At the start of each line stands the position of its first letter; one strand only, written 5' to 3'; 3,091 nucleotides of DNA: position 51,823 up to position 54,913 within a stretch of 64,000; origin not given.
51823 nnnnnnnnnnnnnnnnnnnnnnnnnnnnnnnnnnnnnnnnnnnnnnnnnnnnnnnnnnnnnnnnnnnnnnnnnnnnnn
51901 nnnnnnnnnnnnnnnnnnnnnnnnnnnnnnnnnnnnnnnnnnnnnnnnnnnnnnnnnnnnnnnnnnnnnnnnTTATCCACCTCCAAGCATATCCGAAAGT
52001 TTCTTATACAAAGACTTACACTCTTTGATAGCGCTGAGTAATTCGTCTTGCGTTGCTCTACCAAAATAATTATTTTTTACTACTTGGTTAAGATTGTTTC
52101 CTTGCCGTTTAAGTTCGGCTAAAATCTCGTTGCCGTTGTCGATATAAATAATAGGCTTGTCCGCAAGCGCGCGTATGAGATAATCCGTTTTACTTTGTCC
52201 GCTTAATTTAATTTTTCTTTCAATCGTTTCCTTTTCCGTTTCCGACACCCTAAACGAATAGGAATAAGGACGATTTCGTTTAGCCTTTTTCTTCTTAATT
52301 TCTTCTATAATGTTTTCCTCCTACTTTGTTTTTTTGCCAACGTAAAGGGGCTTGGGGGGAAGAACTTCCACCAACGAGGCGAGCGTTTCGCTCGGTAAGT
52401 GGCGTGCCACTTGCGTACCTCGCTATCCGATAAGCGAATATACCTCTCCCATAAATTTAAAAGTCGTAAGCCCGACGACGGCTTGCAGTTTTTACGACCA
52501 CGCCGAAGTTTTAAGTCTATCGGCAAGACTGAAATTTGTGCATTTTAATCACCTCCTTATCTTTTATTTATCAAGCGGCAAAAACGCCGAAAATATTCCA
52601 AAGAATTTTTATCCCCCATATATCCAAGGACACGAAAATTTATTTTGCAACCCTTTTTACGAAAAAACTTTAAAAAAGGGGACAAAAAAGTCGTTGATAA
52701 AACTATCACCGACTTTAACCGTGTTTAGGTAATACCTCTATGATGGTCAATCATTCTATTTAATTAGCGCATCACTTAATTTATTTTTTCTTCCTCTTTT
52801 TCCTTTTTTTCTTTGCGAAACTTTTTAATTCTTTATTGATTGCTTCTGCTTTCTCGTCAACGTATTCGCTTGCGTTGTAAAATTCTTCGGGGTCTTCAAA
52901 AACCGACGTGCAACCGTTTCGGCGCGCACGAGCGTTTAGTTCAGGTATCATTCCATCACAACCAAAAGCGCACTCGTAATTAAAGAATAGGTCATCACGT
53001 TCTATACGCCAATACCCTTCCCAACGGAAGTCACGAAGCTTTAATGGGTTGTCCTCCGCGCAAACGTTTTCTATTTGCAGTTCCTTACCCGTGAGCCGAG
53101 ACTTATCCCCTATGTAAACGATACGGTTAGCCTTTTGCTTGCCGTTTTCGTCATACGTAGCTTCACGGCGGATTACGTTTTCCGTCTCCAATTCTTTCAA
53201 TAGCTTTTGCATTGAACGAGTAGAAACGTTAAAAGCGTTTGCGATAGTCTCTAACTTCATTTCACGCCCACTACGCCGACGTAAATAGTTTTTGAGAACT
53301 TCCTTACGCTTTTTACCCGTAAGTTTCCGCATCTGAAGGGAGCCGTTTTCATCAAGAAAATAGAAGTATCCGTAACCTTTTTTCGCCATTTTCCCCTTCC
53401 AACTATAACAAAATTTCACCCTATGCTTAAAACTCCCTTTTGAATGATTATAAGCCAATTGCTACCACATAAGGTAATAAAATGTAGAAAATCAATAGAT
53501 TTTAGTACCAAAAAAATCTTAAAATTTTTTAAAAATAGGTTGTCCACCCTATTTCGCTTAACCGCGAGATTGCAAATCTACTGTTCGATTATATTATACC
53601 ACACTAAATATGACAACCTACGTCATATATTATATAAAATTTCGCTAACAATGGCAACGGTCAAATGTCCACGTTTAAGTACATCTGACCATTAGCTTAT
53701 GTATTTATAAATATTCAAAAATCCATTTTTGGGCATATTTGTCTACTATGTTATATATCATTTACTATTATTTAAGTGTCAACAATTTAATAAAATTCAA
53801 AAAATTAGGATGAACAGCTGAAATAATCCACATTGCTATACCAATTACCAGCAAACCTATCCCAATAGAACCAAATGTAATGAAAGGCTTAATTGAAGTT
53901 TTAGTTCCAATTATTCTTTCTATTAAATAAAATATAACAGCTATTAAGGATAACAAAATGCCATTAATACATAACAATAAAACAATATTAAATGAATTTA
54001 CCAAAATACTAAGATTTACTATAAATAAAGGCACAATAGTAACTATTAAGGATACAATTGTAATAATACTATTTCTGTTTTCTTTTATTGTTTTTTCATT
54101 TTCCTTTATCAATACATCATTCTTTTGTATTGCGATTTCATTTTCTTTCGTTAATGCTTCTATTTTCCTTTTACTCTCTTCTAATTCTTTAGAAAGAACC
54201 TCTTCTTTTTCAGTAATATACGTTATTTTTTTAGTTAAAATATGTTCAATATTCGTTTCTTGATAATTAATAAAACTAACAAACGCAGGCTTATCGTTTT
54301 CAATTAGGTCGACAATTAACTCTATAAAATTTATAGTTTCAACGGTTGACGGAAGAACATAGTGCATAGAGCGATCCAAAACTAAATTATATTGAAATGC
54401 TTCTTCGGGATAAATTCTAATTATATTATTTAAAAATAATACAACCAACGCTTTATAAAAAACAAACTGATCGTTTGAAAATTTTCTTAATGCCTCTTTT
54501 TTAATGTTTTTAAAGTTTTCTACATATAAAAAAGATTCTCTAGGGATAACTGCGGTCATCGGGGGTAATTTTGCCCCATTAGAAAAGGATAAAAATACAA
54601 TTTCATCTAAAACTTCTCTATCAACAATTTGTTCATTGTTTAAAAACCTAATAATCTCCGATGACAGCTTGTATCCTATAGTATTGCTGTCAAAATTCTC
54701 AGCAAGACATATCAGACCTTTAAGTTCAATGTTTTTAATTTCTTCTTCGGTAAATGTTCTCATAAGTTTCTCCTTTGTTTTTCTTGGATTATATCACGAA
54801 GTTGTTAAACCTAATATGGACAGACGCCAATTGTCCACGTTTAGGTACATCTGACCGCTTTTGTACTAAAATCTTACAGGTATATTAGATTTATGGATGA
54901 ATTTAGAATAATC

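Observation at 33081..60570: A shared promoter-operator module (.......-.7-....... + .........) links Type III mod, the mobile element's HTH gene and the DUF1835-like gene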

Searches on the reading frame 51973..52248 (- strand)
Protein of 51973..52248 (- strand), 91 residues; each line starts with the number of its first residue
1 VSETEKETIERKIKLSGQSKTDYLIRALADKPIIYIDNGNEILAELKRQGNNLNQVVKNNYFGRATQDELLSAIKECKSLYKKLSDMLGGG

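Call 10: search_protein_families(library=pfam, proteins=[window:51973-52248:-], max_evalue=0.01)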
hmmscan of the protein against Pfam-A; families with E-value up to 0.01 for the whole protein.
window:51973-52248:- (91 aa): 2 families
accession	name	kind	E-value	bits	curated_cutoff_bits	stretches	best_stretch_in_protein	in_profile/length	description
PF21983.2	NikA-like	-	8.6e-15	55.1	27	1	1-59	11-71/72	Mobilization protein NikA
PF05713.17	MobC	-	0.00058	20.7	23.2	1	44-78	2-39/45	Bacterial mobilisation protein (MobC)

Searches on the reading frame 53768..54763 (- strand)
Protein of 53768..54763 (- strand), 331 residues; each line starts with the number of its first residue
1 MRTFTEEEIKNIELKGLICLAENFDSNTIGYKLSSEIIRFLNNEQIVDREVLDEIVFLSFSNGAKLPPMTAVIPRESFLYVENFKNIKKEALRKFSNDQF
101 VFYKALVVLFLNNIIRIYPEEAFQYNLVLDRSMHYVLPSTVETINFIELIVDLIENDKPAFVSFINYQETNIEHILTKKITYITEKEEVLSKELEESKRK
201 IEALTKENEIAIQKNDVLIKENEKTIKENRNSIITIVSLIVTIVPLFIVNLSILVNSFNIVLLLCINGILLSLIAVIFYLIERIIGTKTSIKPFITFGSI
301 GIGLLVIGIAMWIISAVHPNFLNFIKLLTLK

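Call 11: search_protein_families(library=pfam, proteins=[window:53768-54763:-], max_evalue=0.01)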
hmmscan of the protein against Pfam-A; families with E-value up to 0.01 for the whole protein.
window:53768-54763:- (331 aa): 0 families

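Call 21: search_protein_families(library=pfam, proteins=[window:53768-54763:-], max_evalue=0.01)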
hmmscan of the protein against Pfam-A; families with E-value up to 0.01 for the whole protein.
window:53768-54763:- (331 aa): 0 families

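Call 22: search_protein_families(library=padloc, proteins=[window:53768-54763:-], max_evalue=0.001)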
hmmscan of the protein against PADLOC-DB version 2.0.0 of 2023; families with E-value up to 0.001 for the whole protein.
window:53768-54763:- (331 aa): 0 families
